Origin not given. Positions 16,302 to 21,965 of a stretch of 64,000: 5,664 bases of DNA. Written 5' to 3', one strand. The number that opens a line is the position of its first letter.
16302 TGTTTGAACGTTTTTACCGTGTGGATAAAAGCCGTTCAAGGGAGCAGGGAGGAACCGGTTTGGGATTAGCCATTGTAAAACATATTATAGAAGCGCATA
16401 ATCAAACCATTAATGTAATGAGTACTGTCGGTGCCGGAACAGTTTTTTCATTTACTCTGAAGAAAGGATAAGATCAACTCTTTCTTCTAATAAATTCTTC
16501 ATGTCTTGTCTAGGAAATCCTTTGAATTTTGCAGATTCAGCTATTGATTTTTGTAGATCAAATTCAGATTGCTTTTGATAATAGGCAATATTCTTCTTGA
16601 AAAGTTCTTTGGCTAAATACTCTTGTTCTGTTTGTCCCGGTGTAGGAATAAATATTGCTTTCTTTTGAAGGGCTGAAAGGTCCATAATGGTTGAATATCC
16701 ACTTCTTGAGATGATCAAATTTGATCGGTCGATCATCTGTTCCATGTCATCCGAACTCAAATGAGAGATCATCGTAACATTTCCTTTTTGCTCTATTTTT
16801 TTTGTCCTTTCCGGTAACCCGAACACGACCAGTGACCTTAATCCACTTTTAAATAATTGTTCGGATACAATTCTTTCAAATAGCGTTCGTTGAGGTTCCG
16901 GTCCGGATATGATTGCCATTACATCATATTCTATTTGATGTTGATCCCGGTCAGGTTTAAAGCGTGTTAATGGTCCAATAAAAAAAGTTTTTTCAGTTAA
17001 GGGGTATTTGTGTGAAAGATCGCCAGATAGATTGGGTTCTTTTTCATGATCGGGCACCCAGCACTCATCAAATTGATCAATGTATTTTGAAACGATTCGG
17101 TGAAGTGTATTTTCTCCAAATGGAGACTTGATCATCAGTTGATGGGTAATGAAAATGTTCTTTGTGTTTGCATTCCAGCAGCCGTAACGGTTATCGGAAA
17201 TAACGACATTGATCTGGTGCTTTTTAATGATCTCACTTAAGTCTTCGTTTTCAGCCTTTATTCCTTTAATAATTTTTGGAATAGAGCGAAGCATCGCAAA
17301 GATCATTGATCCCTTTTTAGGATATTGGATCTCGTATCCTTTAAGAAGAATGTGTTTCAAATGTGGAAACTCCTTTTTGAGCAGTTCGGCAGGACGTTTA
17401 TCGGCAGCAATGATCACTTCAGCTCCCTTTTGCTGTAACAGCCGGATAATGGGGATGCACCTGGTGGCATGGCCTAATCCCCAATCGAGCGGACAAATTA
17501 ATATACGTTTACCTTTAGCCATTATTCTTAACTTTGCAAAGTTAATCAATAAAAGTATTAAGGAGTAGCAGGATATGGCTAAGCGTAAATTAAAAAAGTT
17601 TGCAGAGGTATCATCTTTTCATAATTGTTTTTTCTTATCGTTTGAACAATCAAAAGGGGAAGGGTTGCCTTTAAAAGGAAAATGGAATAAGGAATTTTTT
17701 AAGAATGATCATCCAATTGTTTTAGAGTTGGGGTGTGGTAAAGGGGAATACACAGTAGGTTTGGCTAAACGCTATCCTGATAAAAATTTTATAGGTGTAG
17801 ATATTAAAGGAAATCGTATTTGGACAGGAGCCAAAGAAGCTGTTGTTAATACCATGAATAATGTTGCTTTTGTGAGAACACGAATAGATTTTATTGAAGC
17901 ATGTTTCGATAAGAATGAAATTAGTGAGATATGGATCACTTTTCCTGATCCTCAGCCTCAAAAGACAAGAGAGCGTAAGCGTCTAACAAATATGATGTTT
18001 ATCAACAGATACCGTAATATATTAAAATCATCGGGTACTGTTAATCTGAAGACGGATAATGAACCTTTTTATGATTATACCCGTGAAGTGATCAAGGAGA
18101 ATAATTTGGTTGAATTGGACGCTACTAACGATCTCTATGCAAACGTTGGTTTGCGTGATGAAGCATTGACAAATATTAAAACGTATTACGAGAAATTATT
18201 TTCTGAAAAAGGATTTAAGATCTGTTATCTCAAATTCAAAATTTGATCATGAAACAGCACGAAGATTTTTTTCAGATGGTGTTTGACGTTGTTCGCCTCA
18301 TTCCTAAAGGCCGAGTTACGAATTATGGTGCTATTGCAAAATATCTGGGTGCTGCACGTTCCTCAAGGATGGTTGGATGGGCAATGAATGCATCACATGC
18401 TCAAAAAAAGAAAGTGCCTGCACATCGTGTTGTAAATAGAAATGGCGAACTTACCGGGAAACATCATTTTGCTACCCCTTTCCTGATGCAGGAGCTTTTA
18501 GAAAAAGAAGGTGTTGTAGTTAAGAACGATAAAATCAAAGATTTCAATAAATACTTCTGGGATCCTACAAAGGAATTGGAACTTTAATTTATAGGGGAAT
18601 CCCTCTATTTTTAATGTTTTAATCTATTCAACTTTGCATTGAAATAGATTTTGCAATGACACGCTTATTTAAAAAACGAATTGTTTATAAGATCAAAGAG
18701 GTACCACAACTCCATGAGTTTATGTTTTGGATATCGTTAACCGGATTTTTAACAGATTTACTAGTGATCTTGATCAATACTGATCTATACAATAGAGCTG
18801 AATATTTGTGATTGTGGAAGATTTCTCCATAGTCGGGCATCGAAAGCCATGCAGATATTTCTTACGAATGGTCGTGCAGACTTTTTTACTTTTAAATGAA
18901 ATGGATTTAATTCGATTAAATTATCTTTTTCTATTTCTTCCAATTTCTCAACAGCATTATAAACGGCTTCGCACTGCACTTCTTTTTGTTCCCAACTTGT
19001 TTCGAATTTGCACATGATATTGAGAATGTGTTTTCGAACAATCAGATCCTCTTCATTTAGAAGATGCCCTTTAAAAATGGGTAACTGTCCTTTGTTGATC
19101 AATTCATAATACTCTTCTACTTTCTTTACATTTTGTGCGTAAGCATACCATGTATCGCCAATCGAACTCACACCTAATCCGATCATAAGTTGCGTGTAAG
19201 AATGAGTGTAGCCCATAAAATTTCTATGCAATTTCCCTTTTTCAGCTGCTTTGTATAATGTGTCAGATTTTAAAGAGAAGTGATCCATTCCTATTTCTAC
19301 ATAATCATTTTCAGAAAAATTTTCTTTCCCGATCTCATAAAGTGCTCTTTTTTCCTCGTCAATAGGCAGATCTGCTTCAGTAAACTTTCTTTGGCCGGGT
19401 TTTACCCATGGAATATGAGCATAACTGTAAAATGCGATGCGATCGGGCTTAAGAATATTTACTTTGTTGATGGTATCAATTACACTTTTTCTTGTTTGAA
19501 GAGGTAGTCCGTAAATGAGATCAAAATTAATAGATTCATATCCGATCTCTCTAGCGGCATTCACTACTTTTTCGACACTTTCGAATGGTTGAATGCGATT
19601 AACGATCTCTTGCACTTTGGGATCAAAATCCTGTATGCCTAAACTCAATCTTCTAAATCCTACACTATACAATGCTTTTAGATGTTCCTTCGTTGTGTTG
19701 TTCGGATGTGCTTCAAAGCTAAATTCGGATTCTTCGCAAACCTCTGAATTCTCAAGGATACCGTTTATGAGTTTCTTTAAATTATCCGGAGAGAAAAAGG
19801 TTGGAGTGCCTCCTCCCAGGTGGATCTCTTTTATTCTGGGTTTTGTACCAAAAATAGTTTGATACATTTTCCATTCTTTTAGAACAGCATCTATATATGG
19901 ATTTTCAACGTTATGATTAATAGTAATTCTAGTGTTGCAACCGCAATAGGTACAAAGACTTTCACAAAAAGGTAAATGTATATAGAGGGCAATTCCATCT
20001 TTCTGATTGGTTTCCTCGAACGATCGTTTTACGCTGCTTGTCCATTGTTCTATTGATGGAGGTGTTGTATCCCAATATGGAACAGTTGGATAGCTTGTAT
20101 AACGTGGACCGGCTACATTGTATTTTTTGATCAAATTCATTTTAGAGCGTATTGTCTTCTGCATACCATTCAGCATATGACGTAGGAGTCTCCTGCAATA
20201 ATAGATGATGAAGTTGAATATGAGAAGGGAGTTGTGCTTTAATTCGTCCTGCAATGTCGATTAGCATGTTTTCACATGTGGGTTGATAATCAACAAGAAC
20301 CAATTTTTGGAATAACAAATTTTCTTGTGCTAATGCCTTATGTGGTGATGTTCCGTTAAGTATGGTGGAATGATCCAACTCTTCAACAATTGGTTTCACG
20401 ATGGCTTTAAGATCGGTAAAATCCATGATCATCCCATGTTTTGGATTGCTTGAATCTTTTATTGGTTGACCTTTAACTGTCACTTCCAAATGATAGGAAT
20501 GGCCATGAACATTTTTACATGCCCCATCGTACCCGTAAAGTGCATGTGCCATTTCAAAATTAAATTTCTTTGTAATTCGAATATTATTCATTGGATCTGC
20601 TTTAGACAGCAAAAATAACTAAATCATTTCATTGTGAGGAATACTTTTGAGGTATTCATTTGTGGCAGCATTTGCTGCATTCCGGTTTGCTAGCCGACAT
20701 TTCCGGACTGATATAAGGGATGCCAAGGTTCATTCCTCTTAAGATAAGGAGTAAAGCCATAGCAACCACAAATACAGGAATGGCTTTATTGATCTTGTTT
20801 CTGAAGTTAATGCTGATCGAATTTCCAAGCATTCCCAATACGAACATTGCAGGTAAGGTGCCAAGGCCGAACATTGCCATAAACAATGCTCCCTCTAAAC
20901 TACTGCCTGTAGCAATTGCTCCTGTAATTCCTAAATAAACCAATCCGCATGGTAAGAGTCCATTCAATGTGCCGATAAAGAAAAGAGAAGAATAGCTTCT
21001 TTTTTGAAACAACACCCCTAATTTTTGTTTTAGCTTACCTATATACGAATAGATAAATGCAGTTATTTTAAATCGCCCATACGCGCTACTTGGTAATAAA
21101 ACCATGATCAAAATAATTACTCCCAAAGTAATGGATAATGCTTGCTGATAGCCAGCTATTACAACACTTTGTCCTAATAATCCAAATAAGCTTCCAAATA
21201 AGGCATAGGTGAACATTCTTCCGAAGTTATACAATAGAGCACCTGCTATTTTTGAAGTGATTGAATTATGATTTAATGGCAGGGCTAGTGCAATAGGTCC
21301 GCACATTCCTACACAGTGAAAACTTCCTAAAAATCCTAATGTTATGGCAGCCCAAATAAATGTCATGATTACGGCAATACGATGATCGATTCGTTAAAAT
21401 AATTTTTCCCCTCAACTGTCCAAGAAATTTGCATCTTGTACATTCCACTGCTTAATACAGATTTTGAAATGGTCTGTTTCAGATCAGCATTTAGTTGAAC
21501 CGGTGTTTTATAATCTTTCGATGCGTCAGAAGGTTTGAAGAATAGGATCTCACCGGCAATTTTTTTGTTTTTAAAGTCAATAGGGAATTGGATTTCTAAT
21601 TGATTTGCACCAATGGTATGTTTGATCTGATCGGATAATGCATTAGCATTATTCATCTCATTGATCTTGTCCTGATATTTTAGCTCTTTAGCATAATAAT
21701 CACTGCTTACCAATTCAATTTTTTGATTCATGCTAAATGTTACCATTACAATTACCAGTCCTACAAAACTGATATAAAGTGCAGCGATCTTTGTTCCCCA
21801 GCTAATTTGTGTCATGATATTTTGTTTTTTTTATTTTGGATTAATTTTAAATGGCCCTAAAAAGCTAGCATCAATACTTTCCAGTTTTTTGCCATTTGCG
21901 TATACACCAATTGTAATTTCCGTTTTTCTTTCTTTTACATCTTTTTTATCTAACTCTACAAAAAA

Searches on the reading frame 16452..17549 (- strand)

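Call 32: search_protein_families(library=pfam, proteins=[window:16452-17549:-], max_evalue=0.001)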
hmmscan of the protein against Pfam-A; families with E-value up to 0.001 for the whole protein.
window:16452-17549:- (365 aa): 2 families
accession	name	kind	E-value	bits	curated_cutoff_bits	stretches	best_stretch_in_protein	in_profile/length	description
PF04101.22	Glyco_tran_28_C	-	8.3e-17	62.2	22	1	266-355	62-157/166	Glycosyltransferase family 28 C-terminal domain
PF13528.12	Glyco_trans_1_3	-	1.4e-09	38.1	25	1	23-124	10-108/322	Glycosyl transferase family 1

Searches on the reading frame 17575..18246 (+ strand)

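Call 32: search_protein_families(library=pfam, proteins=[window:17575-18246:+], max_evalue=0.001)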
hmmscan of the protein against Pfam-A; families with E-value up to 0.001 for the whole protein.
window:17575-18246:+ (223 aa): 5 families
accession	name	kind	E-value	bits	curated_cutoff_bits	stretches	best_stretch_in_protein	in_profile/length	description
PF02390.23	Methyltransf_4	-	2.2e-31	109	24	1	46-216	2-170/173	Putative methyltransferase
PF13847.12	Methyltransf_31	-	4.8e-08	33.2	27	1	47-113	5-77/145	Methyltransferase domain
PF13649.12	Methyltransf_25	-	4.3e-07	31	27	1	49-108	1-59/97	Methyltransferase domain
PF24675.1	NpmA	-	3.1e-05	23.8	60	1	39-124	17-105/214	16S rRNA (adenine(1408)-N(1))-methyltransferase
PF08242.18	Methyltransf_12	-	0.00039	21.5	30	1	50-97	1-48/98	Methyltransferase domain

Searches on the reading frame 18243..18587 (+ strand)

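Call 32: search_protein_families(library=pfam, proteins=[window:18243-18587:+], max_evalue=0.001)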
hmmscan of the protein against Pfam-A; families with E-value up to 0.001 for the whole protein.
window:18243-18587:+ (114 aa): 1 family
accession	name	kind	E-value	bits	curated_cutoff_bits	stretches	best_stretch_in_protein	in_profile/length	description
PF01035.26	DNA_binding_1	-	3.4e-22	78.5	27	1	8-91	1-81/81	6-O-methylguanine DNA methyltransferase, DNA binding domain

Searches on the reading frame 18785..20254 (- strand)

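Call 32: search_protein_families(library=pfam, proteins=[window:18785-20254:-], max_evalue=0.001)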
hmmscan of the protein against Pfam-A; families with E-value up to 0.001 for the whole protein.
window:18785-20254:- (489 aa): 1 family
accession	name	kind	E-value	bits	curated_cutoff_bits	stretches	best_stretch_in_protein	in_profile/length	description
PF04055.27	Radical_SAM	-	1.7e-22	80.8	29.5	1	91-264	1-165/166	Radical SAM superfamily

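Call 36: search_protein_families(library=ncbifam, proteins=[window:18785-20254:-], max_evalue=0.01)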
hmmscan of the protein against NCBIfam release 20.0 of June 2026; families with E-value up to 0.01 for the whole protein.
window:18785-20254:- (489 aa): 24 families
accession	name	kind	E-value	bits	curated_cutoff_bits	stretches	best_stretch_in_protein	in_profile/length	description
TIGR00538.1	hemN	equivalog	9.6e-134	446.6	324.95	1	39-487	5-452/454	oxygen-independent coproporphyrinogen III oxidase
NF006067.1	PRK08208.1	equivalog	1.5e-48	165.9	380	1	79-449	27-392/427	STM4012 family radical SAM protein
TIGR00539.1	hemN_rel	equivalog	2.2e-47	161.9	205.4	1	89-417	2-313/361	radical SAM family heme chaperone HemW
TIGR04107.1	rSAM_HutW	equivalog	9.3e-44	149.9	400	1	58-330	11-284/419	heme anaerobic degradation radical SAM methyltransferase ChuW/HutW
TIGR03994.1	rSAM_HemZ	equivalog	1.5e-40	139.6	321.4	1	79-279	76-277/401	coproporphyrinogen dehydrogenase HemZ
NF006064.0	PRK08207.2-2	equivalog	3.1e-35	122.1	504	1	80-280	137-340/465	coproporphyrinogen III oxidase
NF006060.0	PRK08207.1-3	equivalog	9.3e-29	100.5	653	1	83-276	145-342/477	coproporphyrinogen III oxidase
NF004567.0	PRK05904.1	equivalog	1.5e-28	100.1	355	1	89-279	8-193/353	coproporphyrinogen III oxidase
NF006385.0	PRK08629.1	equivalog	1.2e-27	96.8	355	1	83-411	48-352/439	coproporphyrinogen III oxidase family protein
NF005133.0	PRK06582.1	equivalog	2e-27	96.2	597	1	84-331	8-253/390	coproporphyrinogen III oxidase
NF006062.0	PRK08207.1-5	equivalog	3.1e-23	82.4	1007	1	84-277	145-342/476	coproporphyrinogen III oxidase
NF006065.0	PRK08207.2-4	equivalog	2.9e-21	76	922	1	88-277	169-365/484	coproporphyrinogen III oxidase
NF006063.0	PRK08207.2-1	equivalog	3.8e-20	72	1074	1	77-278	182-386/518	coproporphyrinogen III oxidase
NF006066.0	PRK08207.2-5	equivalog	1.5e-19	70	1117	1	85-279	188-385/518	coproporphyrinogen III oxidase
NF006061.0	PRK08207.1-4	equivalog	2e-18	66.5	702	1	85-275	171-365/501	coproporphyrinogen III oxidase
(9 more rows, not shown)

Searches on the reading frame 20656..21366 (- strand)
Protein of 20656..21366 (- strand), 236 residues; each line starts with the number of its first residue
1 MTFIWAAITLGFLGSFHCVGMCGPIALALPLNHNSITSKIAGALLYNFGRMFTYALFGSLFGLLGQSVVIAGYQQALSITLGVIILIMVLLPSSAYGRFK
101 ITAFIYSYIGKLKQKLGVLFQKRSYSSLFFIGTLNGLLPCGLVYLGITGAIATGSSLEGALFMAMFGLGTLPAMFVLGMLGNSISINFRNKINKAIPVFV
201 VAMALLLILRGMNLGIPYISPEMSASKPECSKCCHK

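Call 32: search_protein_families(library=pfam, proteins=[window:20656-21366:-], max_evalue=0.001)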
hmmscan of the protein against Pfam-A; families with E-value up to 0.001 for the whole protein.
window:20656-21366:- (236 aa): 1 family
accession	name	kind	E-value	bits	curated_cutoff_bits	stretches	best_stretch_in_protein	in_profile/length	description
PF13386.12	DsbD_2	-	4.4e-50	170.8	24.9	1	6-205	1-198/199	Cytochrome C biogenesis protein transmembrane region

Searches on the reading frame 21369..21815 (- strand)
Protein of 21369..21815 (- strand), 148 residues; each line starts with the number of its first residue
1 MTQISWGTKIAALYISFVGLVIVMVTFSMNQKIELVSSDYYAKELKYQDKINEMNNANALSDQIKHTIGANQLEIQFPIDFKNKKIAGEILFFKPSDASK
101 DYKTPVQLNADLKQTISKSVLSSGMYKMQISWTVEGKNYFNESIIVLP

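Call 32: search_protein_families(library=pfam, proteins=[window:21369-21815:-], max_evalue=0.001)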
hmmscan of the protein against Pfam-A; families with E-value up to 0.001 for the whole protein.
window:21369-21815:- (148 aa): 1 family
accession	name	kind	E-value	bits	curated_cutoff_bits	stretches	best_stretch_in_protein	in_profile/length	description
PF05751.16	FixH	-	2.3e-17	63.8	23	1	5-139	3-143/150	FixH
